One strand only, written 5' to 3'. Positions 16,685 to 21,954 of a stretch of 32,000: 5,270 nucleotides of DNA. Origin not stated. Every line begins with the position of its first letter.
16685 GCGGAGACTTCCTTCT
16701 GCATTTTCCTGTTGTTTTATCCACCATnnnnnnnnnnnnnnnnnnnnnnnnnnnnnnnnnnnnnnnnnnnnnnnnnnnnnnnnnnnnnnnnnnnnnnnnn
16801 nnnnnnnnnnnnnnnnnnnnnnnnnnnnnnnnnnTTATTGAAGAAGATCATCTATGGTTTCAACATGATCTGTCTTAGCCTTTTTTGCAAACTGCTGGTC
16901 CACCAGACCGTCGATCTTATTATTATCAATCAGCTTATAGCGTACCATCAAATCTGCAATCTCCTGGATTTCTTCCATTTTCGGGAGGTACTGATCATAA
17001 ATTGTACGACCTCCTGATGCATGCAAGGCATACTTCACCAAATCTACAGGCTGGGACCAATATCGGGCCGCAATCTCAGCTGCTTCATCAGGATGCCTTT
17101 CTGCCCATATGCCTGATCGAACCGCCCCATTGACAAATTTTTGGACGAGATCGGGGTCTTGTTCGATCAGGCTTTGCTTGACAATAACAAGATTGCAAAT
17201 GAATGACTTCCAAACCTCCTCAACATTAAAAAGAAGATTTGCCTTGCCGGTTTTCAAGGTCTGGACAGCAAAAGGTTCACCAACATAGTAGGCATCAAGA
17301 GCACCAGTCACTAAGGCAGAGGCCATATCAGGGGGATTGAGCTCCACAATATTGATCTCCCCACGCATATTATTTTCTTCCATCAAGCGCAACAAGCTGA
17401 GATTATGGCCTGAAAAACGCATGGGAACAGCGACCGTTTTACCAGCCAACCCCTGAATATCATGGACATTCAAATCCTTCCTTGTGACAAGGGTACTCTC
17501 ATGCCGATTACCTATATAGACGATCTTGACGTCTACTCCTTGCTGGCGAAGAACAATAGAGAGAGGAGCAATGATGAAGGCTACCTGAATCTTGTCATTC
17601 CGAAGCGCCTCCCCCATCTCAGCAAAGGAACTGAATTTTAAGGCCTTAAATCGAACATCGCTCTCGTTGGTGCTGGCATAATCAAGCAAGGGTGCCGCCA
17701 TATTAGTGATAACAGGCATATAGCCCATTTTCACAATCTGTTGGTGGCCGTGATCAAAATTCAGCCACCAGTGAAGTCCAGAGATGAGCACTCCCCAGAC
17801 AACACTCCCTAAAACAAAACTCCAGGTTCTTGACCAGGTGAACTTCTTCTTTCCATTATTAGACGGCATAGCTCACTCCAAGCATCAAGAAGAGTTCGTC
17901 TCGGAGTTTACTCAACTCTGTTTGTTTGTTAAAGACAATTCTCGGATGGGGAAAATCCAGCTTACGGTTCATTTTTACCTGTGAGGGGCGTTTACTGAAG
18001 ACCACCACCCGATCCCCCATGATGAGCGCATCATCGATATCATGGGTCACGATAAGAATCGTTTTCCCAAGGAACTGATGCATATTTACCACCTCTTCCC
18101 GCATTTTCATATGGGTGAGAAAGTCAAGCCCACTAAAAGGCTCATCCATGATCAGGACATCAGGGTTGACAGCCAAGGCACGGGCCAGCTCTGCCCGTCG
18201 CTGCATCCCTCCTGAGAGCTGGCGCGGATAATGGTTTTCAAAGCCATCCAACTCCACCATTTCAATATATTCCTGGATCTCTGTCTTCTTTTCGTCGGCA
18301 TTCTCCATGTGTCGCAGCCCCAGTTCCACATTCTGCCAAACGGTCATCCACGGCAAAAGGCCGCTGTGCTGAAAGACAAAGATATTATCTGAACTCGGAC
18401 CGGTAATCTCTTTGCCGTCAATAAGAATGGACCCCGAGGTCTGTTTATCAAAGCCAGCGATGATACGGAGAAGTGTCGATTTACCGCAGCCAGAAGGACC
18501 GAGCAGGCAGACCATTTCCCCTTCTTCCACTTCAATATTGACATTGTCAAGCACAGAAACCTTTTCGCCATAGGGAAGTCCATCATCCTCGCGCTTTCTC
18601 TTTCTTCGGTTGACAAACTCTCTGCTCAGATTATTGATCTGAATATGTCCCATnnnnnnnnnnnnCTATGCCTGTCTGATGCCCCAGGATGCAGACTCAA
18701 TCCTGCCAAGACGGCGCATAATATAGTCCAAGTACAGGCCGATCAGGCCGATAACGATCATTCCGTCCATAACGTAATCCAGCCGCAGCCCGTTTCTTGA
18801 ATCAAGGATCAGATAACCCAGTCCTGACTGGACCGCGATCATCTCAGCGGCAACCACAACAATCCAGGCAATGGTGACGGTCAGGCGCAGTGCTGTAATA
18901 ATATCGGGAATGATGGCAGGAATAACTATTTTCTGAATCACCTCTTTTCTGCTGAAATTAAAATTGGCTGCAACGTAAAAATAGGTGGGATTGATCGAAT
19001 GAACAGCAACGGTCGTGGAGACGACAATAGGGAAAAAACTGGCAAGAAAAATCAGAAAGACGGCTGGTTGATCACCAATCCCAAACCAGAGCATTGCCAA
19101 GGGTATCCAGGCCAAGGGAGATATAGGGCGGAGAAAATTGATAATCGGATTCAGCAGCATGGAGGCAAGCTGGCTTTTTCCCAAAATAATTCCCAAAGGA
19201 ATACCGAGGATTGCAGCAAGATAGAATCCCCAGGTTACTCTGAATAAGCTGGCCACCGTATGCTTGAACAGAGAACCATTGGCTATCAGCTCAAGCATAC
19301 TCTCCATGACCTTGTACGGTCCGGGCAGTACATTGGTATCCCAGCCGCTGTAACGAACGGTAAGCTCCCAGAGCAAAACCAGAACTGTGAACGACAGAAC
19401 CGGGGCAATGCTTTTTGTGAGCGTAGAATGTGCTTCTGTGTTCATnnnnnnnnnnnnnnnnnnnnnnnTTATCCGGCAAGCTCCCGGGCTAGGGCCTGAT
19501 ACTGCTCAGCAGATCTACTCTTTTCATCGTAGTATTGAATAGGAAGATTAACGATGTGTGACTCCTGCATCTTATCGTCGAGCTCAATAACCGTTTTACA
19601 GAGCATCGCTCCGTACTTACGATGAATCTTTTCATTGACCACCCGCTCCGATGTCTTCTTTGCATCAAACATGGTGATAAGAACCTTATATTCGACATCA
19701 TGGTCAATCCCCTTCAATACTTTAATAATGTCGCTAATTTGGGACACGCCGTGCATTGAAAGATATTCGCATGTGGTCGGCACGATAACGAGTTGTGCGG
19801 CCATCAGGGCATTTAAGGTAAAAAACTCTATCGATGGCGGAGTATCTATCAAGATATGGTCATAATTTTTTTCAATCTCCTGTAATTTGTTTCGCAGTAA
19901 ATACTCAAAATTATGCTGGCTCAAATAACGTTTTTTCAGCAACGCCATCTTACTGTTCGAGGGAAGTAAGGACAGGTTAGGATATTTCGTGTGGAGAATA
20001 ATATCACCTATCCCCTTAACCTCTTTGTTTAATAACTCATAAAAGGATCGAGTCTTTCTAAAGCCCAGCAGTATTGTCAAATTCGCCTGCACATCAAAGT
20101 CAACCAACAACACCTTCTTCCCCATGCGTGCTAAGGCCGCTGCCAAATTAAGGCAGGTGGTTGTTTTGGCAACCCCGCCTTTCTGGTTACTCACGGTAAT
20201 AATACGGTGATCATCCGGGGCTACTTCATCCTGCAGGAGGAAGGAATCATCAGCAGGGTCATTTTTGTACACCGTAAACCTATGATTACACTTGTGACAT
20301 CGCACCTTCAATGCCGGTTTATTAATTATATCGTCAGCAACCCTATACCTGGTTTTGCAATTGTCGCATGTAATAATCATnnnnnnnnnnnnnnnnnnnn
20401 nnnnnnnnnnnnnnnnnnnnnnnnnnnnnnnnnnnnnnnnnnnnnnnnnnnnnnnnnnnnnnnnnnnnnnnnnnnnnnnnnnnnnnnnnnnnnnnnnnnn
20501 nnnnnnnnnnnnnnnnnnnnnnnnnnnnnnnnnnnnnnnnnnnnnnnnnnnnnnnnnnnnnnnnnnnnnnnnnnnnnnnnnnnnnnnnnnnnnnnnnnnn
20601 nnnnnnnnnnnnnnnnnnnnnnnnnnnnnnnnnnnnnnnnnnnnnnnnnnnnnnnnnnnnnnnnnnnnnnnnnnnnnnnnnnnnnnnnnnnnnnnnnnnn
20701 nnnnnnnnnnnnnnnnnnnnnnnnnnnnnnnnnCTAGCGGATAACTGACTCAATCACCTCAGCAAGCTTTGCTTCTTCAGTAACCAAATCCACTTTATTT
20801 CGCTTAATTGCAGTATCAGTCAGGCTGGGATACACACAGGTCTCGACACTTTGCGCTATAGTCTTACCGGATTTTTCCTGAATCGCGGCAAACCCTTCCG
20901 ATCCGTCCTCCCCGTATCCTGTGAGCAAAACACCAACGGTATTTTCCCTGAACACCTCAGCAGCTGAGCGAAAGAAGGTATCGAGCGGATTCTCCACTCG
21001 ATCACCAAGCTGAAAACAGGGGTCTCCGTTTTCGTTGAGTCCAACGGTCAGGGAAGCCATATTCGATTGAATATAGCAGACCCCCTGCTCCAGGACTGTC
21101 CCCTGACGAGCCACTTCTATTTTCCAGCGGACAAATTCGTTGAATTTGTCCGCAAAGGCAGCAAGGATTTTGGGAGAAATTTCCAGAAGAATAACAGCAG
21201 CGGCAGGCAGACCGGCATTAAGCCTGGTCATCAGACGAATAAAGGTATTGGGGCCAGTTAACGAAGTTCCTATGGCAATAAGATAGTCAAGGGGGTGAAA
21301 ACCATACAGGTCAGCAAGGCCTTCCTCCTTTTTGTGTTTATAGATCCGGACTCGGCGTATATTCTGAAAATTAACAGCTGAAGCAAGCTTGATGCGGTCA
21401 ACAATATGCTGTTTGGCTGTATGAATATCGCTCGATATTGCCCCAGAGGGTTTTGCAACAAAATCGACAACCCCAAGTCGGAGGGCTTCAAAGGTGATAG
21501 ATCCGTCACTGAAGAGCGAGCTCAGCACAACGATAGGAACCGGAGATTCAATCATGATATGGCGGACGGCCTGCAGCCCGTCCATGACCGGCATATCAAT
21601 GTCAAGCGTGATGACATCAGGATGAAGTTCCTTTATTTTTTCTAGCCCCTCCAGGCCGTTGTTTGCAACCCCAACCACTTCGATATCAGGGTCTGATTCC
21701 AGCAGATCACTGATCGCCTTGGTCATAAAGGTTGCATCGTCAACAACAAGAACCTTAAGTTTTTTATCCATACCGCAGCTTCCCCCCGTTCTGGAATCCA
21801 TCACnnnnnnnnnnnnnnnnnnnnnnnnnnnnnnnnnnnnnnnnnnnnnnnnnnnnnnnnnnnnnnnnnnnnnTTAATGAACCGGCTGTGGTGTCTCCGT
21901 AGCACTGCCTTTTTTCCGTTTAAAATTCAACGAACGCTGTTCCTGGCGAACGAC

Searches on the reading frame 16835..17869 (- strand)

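Call 3: search_protein_families(library=pfam, proteins=[window:16835-17869:-], max_evalue=1)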
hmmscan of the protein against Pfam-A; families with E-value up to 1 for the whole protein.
window:16835-17869:- (344 aa): 7 families
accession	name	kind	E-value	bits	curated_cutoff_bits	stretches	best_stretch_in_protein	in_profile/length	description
PF13379.11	NMT1_2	-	2e-19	70.8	24.7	1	45-268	7-249/252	NMT1-like family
PF09084.16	NMT1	-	2e-16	61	20.5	1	88-263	37-216/216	NMT1/THI5 like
PF12974.12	Phosphonate-bd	-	8e-10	38.9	27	1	54-176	12-141/242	ABC transporter, phosphonate, periplasmic substrate-binding protein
PF16868.10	NMT1_3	-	8.1e-05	22.8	27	1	117-199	86-171/289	NMT1-like family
PF02621.19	VitK2_biosynth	-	0.011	15.6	26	1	136-272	88-218/252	Menaquinone biosynthesis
PF14162.11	YozD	-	0.021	15.6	27.5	1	294-317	26-48/56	YozD-like protein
PF12566.14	DUF3748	-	0.15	12.5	27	1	189-242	49-102/123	Protein of unknown function (DUF3748)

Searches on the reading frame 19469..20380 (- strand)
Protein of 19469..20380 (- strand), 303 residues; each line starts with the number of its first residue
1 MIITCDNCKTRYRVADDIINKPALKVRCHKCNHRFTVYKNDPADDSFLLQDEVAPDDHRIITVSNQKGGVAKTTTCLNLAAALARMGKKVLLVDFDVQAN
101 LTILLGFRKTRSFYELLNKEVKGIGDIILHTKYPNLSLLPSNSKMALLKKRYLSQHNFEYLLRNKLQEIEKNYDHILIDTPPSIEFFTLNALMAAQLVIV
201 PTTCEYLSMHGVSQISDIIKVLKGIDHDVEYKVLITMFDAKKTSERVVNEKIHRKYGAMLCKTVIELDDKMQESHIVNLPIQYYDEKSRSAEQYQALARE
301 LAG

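Call 3: search_protein_families(library=pfam, proteins=[window:19469-20380:-], max_evalue=1)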
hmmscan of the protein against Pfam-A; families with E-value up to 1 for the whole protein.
window:19469-20380:- (303 aa): 21 families
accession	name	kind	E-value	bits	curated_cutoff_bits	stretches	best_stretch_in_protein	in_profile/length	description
PF13614.12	AAA_31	-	6.2e-53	179.8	27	1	59-223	2-168/177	AAA domain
PF01656.29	CbiA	-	8.2e-19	68.2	25.4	1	61-276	1-120/125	CobQ/CobB/MinD/ParA nucleotide binding domain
PF13717.11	Zn_ribbon_4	-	2.6e-12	46.9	30.3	1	1-36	1-36/36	zinc-ribbon domain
PF09140.17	MipZ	-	5.8e-12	45.9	20.7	1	60-216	2-143/262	ATPase MipZ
PF06564.18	CBP_BcsQ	-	7.9e-12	45.6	21.3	1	60-299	3-231/234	Cellulose biosynthesis protein BcsQ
PF10609.15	ParA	-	1.7e-11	44.4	27.1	1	59-301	4-245/246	NUBPL iron-transfer P-loop NTPase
PF00142.24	Fer4_NifH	-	2.3e-11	44.2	25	2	66-119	7-61/271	4Fe-4S iron sulfur cluster binding proteins, NifH/frxC family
PF13719.11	Zn_ribbon_5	-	6.8e-10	39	29.3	1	1-37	1-37/37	zinc-ribbon domain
PF02374.21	ArsA_ATPase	-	3.4e-06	26.9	24.3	1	59-101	2-43/305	Anion-transporting ATPase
PF07015.17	VirC1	-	1.7e-05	24.7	24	1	59-100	2-43/231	VirC1 protein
PF00448.28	SRP54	-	0.0007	19.7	22.7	1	69-97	11-39/196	SRP54-type protein, GTPase domain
PF16575.11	CLP1_P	-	0.0026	18.1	26.6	1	71-98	6-33/188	mRNA cleavage and polyadenylation factor CLP1 P-loop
PF20120.5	DUF6510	-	0.0089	16.3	26.4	1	3-40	27-66/86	Family of unknown function (DUF6510)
PF03029.23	ATP_bind_1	-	0.038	14.2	27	1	163-194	83-112/240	Conserved hypothetical ATP binding protein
PF06862.17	Utp25_C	-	0.065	13.3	32.8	1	155-213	26-87/190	Utp25, C-terminal domain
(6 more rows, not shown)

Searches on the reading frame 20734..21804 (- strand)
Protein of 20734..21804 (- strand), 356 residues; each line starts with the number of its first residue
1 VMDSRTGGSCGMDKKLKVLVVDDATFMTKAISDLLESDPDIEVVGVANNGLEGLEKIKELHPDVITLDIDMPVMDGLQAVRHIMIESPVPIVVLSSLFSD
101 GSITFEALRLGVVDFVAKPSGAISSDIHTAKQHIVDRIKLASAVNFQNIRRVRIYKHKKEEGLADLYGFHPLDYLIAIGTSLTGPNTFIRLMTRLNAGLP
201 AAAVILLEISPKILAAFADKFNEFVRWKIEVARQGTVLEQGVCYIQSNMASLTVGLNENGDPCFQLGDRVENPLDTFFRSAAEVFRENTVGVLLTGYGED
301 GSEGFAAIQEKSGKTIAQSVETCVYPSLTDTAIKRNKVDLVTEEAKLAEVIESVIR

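Call 7: search_protein_families(library=pfam, proteins=[window:20734-21804:-], max_evalue=0.001)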
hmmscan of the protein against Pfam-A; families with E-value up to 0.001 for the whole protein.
window:20734-21804:- (356 aa): 2 families
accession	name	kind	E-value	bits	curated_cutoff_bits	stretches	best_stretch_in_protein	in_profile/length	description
PF01339.22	CheB_methylest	-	7.5e-36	123.9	24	1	176-350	1-173/174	CheB methylesterase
PF00072.30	Response_reg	-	5.4e-22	78.5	30.2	1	18-120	1-101/111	Response regulator receiver domain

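Call 13: search_solved_structures(query=window:20734-21804:-, max_evalue=1e-10, show_alignments=2)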
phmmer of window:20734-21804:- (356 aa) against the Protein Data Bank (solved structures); distinct sequences matched with E-value up to 1e-10: 32.
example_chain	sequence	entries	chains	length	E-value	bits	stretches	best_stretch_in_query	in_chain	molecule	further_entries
6ymz_A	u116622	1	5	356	1.2e-40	143.1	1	14-343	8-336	Protein-glutamate methylesterase/protein-glutamine glutaminase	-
1a2o_A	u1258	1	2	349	5.9e-39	137.6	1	15-346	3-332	CHEB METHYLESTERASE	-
7esg_A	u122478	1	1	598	4.9e-38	134.6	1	15-145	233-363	Glutathione S-transferase,Protein-glutamate methylesterase/protein-glutamine glutaminase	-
3t8y_A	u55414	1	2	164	3.2e-33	118.7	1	8-144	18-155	Chemotaxis response regulator protein-glutamate methylesterase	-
8q52_A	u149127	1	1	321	2.6e-21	79.6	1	14-139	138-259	Leucine-specific-binding protein,Chemotaxis protein CheY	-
4iga_A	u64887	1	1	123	7.8e-21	78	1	16-120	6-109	Chemotaxis protein CheY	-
1tmy_A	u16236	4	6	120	1.1e-20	77.6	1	17-120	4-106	CHEY PROTEIN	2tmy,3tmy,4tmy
1u0s_Y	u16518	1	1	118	1.2e-20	77.5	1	17-120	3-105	Chemotaxis protein cheY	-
4qyw_A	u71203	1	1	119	1.2e-19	74.1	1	17-120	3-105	Chemotaxis protein CheY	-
3kyj_B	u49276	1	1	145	4.8e-19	72.2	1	17-128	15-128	CheY6 protein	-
6c40_B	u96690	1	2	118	9.9e-19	71.1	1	17-120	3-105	Chemotaxis protein CheY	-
6er7_A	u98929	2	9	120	1.7e-18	70.3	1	17-122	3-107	120aa long hypothetical chemotaxis protein (CheY)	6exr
9rhz_C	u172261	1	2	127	1.8e-18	70.3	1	17-120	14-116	Chemotaxis protein CheY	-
3kyi_B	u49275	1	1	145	6.1e-18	68.5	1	17-128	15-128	CheY6 protein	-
9phz_E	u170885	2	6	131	2.6e-16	63.2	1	11-120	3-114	Stage 0 sporulation protein A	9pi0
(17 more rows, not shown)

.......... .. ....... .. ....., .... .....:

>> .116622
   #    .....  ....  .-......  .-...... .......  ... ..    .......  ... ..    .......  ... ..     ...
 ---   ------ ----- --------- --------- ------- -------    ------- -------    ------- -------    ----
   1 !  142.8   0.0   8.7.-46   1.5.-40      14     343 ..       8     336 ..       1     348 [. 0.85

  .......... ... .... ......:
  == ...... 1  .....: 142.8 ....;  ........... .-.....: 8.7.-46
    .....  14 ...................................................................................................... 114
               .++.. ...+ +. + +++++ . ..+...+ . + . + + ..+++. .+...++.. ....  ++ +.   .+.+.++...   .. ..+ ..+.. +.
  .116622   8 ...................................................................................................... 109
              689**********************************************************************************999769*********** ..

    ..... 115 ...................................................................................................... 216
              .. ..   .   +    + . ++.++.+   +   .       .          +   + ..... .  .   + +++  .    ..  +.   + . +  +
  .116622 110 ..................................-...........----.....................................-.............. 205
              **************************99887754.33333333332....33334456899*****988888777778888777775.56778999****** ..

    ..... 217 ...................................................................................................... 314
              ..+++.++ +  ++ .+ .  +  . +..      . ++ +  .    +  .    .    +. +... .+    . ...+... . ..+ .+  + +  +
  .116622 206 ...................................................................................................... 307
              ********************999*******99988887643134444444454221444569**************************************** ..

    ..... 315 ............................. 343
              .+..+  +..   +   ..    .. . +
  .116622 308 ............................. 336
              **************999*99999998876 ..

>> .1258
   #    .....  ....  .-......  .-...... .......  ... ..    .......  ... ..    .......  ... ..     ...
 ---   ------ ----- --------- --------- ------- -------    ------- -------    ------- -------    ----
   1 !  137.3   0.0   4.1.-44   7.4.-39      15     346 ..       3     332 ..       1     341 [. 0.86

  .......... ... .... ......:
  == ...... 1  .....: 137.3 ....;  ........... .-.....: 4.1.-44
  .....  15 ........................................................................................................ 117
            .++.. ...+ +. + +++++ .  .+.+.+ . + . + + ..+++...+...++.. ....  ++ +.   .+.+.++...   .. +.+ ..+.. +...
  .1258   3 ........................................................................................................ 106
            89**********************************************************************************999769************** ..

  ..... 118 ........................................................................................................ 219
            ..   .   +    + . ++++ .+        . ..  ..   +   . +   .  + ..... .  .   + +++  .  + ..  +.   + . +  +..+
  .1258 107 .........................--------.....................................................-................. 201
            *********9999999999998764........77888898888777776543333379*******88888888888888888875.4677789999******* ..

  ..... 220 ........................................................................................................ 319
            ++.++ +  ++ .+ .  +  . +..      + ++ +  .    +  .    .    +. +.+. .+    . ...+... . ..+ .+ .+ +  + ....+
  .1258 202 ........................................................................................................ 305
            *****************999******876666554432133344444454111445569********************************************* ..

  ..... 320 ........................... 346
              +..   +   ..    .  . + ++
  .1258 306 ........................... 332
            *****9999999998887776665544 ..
